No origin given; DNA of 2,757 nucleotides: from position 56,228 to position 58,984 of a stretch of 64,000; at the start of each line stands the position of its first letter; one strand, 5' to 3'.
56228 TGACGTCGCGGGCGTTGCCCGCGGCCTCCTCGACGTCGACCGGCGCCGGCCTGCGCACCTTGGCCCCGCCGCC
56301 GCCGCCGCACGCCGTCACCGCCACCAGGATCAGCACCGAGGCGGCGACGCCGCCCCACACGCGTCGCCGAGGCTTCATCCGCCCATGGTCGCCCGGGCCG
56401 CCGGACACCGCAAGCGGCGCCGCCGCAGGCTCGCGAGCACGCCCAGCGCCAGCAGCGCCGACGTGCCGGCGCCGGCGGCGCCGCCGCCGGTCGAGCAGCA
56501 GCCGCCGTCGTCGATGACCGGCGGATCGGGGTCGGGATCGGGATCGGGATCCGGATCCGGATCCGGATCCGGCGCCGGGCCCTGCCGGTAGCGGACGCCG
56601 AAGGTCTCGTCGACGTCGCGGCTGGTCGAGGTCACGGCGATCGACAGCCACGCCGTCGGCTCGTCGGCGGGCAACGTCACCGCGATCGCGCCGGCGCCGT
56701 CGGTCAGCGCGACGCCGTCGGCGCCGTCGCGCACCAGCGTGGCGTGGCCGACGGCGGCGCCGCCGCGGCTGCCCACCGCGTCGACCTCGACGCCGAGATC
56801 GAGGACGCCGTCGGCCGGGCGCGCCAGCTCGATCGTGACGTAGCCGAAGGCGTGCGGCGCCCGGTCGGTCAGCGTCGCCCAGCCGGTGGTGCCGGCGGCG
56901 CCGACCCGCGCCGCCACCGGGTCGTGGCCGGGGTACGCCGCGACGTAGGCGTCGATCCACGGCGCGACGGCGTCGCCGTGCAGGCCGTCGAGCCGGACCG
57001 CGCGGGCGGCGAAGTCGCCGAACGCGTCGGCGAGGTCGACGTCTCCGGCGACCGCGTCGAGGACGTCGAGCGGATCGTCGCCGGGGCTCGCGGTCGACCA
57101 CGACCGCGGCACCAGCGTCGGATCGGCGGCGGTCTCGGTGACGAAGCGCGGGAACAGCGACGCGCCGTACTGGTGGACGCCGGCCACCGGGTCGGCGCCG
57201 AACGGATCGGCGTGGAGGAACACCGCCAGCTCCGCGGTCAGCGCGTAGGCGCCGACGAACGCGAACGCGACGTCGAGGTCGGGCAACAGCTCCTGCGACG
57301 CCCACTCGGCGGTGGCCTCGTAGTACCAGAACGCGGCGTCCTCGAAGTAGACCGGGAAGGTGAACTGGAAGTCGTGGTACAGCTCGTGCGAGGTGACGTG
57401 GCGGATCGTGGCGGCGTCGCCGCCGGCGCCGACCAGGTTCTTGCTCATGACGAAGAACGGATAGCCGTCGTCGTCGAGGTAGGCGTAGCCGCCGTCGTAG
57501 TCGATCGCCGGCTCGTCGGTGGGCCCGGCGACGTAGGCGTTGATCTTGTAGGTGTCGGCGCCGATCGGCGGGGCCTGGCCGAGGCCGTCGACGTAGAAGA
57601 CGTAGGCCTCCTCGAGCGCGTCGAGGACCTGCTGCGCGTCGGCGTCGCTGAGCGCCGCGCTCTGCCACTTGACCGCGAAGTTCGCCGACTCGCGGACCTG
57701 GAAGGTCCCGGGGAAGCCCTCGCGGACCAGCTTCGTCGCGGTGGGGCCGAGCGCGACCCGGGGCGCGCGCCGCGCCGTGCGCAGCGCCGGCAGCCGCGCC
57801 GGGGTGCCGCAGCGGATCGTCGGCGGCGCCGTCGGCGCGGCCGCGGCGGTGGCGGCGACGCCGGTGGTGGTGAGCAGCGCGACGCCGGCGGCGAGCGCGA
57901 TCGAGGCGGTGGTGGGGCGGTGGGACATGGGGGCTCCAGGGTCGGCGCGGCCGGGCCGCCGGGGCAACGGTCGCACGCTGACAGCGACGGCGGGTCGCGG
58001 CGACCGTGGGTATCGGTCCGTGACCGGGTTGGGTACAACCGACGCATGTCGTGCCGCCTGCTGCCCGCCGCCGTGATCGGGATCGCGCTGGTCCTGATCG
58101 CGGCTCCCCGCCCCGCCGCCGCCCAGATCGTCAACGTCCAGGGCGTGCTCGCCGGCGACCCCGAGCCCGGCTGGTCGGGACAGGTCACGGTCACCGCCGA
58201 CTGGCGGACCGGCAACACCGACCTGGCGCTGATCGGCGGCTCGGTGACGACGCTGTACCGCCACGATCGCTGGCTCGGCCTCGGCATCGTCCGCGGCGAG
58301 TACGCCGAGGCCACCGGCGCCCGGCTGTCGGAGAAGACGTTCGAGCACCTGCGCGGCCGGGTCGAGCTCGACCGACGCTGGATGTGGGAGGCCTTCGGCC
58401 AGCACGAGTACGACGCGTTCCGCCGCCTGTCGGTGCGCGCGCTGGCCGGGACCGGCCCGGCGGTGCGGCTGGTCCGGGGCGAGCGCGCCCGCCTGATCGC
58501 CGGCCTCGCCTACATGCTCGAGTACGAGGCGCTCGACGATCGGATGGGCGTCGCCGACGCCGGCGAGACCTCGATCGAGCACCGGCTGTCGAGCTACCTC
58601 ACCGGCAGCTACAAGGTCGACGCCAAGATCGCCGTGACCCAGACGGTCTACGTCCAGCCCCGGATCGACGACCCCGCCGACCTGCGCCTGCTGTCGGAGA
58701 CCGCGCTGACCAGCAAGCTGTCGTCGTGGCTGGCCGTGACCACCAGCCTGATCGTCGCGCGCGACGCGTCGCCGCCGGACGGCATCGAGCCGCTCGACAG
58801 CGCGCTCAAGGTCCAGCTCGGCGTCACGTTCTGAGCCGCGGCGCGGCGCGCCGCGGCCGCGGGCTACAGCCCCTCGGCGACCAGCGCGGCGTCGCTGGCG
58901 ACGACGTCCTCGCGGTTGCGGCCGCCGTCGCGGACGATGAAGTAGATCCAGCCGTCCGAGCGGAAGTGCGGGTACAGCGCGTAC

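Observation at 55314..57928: MYXO-CTERM HExxH metalloprotein co-translated (ATGA overlap) with a Lys-rich lipoprotein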

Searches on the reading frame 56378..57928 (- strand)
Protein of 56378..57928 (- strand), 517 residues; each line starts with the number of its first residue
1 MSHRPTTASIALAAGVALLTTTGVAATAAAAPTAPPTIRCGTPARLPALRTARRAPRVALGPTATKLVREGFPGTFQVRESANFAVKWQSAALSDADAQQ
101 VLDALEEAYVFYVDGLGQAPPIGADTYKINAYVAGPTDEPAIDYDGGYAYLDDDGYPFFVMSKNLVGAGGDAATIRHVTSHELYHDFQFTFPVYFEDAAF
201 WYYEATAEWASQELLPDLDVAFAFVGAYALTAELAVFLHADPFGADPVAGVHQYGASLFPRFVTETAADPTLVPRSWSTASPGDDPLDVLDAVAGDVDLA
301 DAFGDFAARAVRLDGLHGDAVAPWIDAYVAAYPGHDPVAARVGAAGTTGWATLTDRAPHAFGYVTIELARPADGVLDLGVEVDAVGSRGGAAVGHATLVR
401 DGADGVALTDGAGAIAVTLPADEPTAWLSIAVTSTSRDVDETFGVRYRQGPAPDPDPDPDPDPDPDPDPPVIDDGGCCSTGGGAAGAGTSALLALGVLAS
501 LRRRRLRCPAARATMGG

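Call 5: search_protein_families(library=ncbifam, proteins=[window:56378-57928:-], max_evalue=1)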
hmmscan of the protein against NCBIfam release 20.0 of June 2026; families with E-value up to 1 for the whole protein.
window:56378-57928:- (517 aa): 7 families
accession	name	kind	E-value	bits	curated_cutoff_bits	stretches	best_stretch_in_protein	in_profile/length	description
NF045524.1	MXAN_6640_HExxH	subfamily_domain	4.2e-11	43.1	140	1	147-310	90-242/290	MXAN_6640 family putative metalloprotease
TIGR03901.2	MYXO-CTERM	domain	0.00016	21.9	20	1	474-505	1-33/34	MYXO-CTERM sorting domain-containing protein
NF040510.1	avirulen_svx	equivalog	0.00019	20.2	625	1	80-214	43-165/601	Svx/AvrXca family virulence/avirulence protein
NF033845.1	MSCRAMM_ClfB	exception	0.038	11.9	999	1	442-469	547-574/871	MSCRAMM family adhesin clumping factor ClfB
NF041894.1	MXAN_6652_fam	equivalog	0.041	13.4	200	1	438-504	161-203/203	MXAN_6652 family MXYO-CTERM-anchored protein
NF033186.1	internalin_K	exception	0.11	11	1100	1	449-469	508-528/604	class 1 internalin InlK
NF037973.1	metallo_SslE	exception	0.4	7.9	3000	1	392-482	14-98/1519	lipoprotein metalloprotease SslE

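Call 6: search_protein_families(library=pfam, proteins=[window:56378-57928:-], max_evalue=1)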
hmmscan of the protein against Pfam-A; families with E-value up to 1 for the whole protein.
window:56378-57928:- (517 aa): 2 families
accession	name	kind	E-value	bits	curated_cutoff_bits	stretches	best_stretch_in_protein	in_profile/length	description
PF19527.4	DUF6055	-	1.2e-11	44.6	27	1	79-374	33-316/417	Family of unknown function (DUF6055)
PF05887.16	Trypan_PARP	-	0.011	16.2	100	1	450-469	92-111/134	Procyclic acidic repetitive protein (PARP)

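Call 15: find_homologous_proteins(query=window:56378-57928:-)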
Query window:56378-57928:- (517 aa): 28 proteins with E <= 0.001 among 8000 candidates.
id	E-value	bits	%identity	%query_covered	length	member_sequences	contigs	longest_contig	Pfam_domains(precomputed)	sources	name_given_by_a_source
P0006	3.6e-133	463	51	81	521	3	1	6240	PF19527.5,PF05887.17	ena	-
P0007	4.3e-130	453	48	82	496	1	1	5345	PF19527.5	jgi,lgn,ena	-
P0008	3.2e-124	434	48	89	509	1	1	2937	PF19527.5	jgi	-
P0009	4.9e-122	427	47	84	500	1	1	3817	PF19527.5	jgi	jgi:hypothetical protein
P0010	3.2e-117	411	48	79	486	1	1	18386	PF19527.5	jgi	jgi:uncharacterized protein (TIGR03382 family)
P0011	3.5e-117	411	46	84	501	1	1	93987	PF19527.5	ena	-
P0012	1.2e-116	409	45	84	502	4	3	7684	PF19527.5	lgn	-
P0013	1.7e-114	402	45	84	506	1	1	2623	PF19527.5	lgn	-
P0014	2.0e-114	402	49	81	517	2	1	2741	PF19527.5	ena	-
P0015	3.4e-114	401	45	83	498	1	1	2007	PF19527.5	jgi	jgi:MYXO-CTERM domain-containing protein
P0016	6.6e-112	393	45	85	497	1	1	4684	PF19527.5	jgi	jgi:hypothetical protein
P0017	4.1e-109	384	46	81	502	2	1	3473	PF19527.5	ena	-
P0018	4.7e-107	377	47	84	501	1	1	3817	PF19527.5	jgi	jgi:hypothetical protein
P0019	2.1e-104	368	45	79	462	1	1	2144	PF19527.5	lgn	-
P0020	2.7e-104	368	44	87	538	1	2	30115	PF19527.5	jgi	jgi:hypothetical protein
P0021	9.1e-104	366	45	90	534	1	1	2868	PF19527.5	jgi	jgi:hypothetical protein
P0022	1.9e-102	362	51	71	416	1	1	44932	PF19527.5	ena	-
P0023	1.1e-99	353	43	88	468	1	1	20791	PF19527.5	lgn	-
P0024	7.1e-96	340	48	66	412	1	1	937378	PF19527.5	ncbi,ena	-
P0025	1.1e-95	340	41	95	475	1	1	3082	PF19527.5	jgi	jgi:hypothetical protein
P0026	3.3e-91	325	44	83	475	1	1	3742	PF19527.5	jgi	-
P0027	1.1e-87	313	40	91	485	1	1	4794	PF19527.5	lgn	-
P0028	7.5e-87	311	40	87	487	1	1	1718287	PF19527.5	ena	-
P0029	9.9e-84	300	43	71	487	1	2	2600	PF19527.5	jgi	jgi:uncharacterized protein (TIGR03382 family)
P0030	2.3e-83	299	40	91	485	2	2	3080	PF19527.5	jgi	jgi:hypothetical protein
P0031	2.3e-78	283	47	67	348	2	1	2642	PF19527.5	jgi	jgi:hypothetical protein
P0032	4.6e-76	275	40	85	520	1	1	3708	PF19527.5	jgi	-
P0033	4.7e-60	222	51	41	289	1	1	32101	PF19527.5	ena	-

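Call 17: find_related_loci(query=A1, collection=genome_contigs, flank=6000)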
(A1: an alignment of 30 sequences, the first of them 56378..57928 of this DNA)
Query A1 (517 aa) in genome_contigs; peptide patterns used: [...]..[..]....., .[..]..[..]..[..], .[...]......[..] (x = any residue, [..] = any of these).
95 stretches matched a pattern; 49 encode a relative of the query (tblastn E <= 1e-3); 49 distinct loci.
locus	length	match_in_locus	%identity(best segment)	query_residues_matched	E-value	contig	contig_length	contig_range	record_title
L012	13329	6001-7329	56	9-450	2e-144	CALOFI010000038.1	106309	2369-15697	MAG: uncultured Myxococcales bacterium isolate LOGT_bin.0017 genome assembly, contig: contig_44440, whole genome shotgun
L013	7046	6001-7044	56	35-381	1e-111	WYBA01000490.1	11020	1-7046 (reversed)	MAG: Myxococcales bacterium isolate PRO3 k127_710130, whole genome shotgun sequence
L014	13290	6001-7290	49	81-501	2e-111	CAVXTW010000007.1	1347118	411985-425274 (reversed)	MAG: uncultured delta proteobacterium isolate MFD04935.bin.2.27 genome assembly, contig: contig_2134, whole genome shotg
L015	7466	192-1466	44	33-457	9e-97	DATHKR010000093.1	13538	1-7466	MAG TPA_asm: Kofleriaceae bacterium isolate SMAG_U12585 k141_212297, whole genome shotgun sequence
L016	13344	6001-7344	39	16-456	3e-80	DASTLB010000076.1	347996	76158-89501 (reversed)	MAG TPA_asm: Kofleriaceae bacterium isolate SMAG_U2472 k141_226653, whole genome shotgun sequence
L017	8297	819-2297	36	17-501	8e-77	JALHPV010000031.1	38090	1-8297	MAG: Kofleriaceae bacterium isolate bin.28 c_000000005008, whole genome shotgun sequence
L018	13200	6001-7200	46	39-443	2e-101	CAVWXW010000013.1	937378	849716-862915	MAG: uncultured delta proteobacterium isolate MFD03602.bin.2.3 genome assembly, contig: contig_4748, whole genome shotgu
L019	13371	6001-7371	32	26-481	2e-48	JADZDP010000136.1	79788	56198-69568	MAG: Deltaproteobacteria bacterium isolate SJ783 c_000000687902, whole genome shotgun sequence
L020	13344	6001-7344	35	26-470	3e-47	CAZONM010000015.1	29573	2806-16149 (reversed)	MAG TPA_asm: uncultured Myxococcales bacterium isolate binchicken_co16_62 genome assembly, contig: NODE_2641_length_2957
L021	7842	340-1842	34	17-514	3e-46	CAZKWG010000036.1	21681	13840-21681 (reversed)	MAG TPA_asm: uncultured Enterobacterales bacterium isolate SRP287051_co1_191 genome assembly, contig: NODE_3502_length_2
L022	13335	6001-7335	34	2-443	2e-44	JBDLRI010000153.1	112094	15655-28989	MAG: Pseudomonadota bacterium isolate icacos_2019_sw_WHONDRS-S19S_0094_B_bin.162 scaffold_1117350, whole genome shotgun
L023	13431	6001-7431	32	27-505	2e-42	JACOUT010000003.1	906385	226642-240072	MAG: Deltaproteobacteria bacterium isolate NC_groundwater_80_Ag_B-0.1um_71_39 GD18-4_B1_scaffold_213921, whole genome sh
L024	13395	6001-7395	34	15-485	4e-42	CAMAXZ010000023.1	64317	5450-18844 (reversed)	MAG: Klebsiella pneumoniae isolate ME-21oct19-254 genome assembly, contig: ME-21oct19-C536, whole genome shotgun sequenc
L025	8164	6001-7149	34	74-448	1e-41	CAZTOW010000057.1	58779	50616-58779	MAG TPA_asm: uncultured Enterobacterales bacterium isolate SRP323723_co1_89 genome assembly, contig: NODE_448_length_587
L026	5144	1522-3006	30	58-505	2e-38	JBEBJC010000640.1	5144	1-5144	MAG: Myxococcota bacterium isolate SF1_9 NODE_10867_length_5144_cov_4.309019, whole genome shotgun sequence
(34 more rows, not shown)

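Call 26: search_solved_structures(query=A3, max_evalue=1, show_alignments=2)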
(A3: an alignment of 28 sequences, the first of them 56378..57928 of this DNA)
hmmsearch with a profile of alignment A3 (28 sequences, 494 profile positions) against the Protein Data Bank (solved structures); distinct sequences matched with E-value up to 1: 0.

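Call 38: predict_structure(alignment_id=A3)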
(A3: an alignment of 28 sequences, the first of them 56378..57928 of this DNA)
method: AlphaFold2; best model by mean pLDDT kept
length: 517 residues; sequences in the alignment: 28
mean_pLDDT: 85.9   pTM: 0.81
mean pLDDT of the five models: 85.9, 83.6, 81.5, 80.6, 80.4
residues with pLDDT >= 90: 373; 70-90: 54; 50-70: 28; < 50: 62
segments of 3 or more residues with pLDDT < 50: 1-9, 11-15, 17-21, 25-27, 473-490, 500-517
pLDDT, mean of each block of 10 residues (from residue 1): 45 49 51 77 94 84 86 95 97 95 98 96 94 97 97 96 91 96 97 94 98 95 96 97 92 97 96 98 96 96 96 88 95 95 96 96 98 96 97 95 78 88 96 96 97 78 66 45 38 50 41 36
secondary structure, 60 per line:
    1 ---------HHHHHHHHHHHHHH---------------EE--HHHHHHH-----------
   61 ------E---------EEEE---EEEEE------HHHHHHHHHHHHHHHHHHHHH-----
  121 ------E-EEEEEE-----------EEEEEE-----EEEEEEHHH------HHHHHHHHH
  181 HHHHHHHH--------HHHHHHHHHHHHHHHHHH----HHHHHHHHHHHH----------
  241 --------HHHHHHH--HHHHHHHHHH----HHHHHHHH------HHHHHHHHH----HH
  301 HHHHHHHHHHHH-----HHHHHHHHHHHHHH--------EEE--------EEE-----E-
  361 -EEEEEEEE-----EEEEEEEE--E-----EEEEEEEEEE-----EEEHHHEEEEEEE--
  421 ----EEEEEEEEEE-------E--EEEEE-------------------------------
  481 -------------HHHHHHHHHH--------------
elements in order: H10-23 H43-49 E77-80 E84-88 H95-115 E129-134 E146-151 E157-162 H172-188 H197-214 H219-230 H249-255 H258-267 H272-279 H286-294 H299-312 H318-331 E340-342 E351-353 E362-369 E375-382 E391-400 E406-408 E412-418 E425-434 E445-449 H494-503

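Call 89: fold_search(model_id=the predicted structure, library=pdb)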
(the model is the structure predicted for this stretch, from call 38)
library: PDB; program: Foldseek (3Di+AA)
matches with E <= 10: 1069; with E <= 0.001: 39
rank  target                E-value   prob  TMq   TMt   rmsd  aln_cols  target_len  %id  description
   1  2yd0_A                1.7e-05  1.00  0.35  0.23   7.8       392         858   12  Crystal structure of the soluble domain of human endoplasmic reticulum aminopeptidase 1 ERAP1 (released 2011-04-13)
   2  6ryf_A                2.1e-05  1.00  0.33  0.21  11.4       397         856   12  High-resolution crystal structure of ERAP1 in complex with 15mer phosphinic peptide (released 2019-12-18)
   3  9gjn_B                3.1e-05  1.00  0.33  0.21  10.1       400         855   12  ERAP1 in complex with 1-[2-(3-oxo-3,4-dihydro-2H-1,4-benzothiazin-4-yl)acetamido]cyclohexane-1-carboxylic acid (released 2025-01-22)
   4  7z28_A                3.8e-05  1.00  0.35  0.22   9.6       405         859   12  High-resolution crystal structure of ERAP1 with bound bestatin analogue inhibitor (released 2022-07-27)
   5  3mdj_A                4.0e-05  1.00  0.36  0.24   6.8       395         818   12  ER Aminopeptidase, ERAP1, Bound to the Zinc Aminopeptidase Inhibitor, Bestatin (released 2011-03-30)
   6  9gjn_A                4.0e-05  1.00  0.33  0.21  11.3       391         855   13  ERAP1 in complex with 1-[2-(3-oxo-3,4-dihydro-2H-1,4-benzothiazin-4-yl)acetamido]cyclohexane-1-carboxylic acid (released 2025-01-22)
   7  6rqx_A                4.2e-05  1.00  0.33  0.21  11.5       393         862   12  High-resolution crystal structure of ERAP1 in complex with 10mer phosphinic peptide (released 2019-12-18)
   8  3mdj_B                4.7e-05  1.00  0.35  0.23   7.1       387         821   12  ER Aminopeptidase, ERAP1, Bound to the Zinc Aminopeptidase Inhibitor, Bestatin (released 2011-03-30)
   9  7bb9                  5.2e-05  1.00  0.35  0.44  13.3       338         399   14  Crystal structure of Lugdulysin E242Q Y315F mutant (released 2022-07-13)
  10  3qnf_B                5.7e-05  1.00  0.37  0.25   7.1       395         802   13  Crystal structure of the open state of human endoplasmic reticulum aminopeptidase 1 ERAP1 (released 2011-02-23)
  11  4pj6_B                6.7e-05  1.00  0.34  0.23   8.5       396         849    9  Crystal Structure of Human Insulin Regulated Aminopeptidase with Lysine in Active Site (released 2014-12-03)
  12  8p0i_B                6.7e-05  1.00  0.34  0.22  11.5       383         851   11  Crystal structure of the open conformation of insulin-regulated aminopeptidase in complex with a small-MW inhibitor (released 2024-09-04)
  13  8cgw_B                1.0e-04  1.00  0.34  0.22   8.4       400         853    9  Insulin-regulated aminopeptidase (IRAP) in complex with an allosteric benzopyran-based inhibitor (released 2024-01-31)
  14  6ydx_B                1.1e-04  1.00  0.34  0.22   9.2       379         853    9  Insulin-regulated aminopeptidase complexed with a macrocyclic peptidic inhibitor (released 2020-07-22)
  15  6m8p_A                1.2e-04  1.00  0.36  0.23   9.4       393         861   11  Human ERAP1 bound to phosphinic pseudotripeptide inhibitor DG013 (released 2019-12-18)
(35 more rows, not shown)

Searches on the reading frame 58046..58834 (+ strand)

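Call 37: search_protein_families(library=pfam, proteins=[window:58046-58834:+], max_evalue=1)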
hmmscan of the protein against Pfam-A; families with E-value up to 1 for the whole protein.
window:58046-58834:+ (262 aa): 1 family
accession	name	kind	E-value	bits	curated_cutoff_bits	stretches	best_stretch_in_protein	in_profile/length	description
PF04338.18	DUF481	-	5.7e-29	102.1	21.1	1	50-262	4-210/210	Protein of unknown function, DUF481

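Call 40: search_protein_families(library=ncbifam, proteins=[window:58046-58834:+], max_evalue=0.1)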
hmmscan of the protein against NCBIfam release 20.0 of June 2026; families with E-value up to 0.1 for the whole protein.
window:58046-58834:+ (262 aa): 0 families
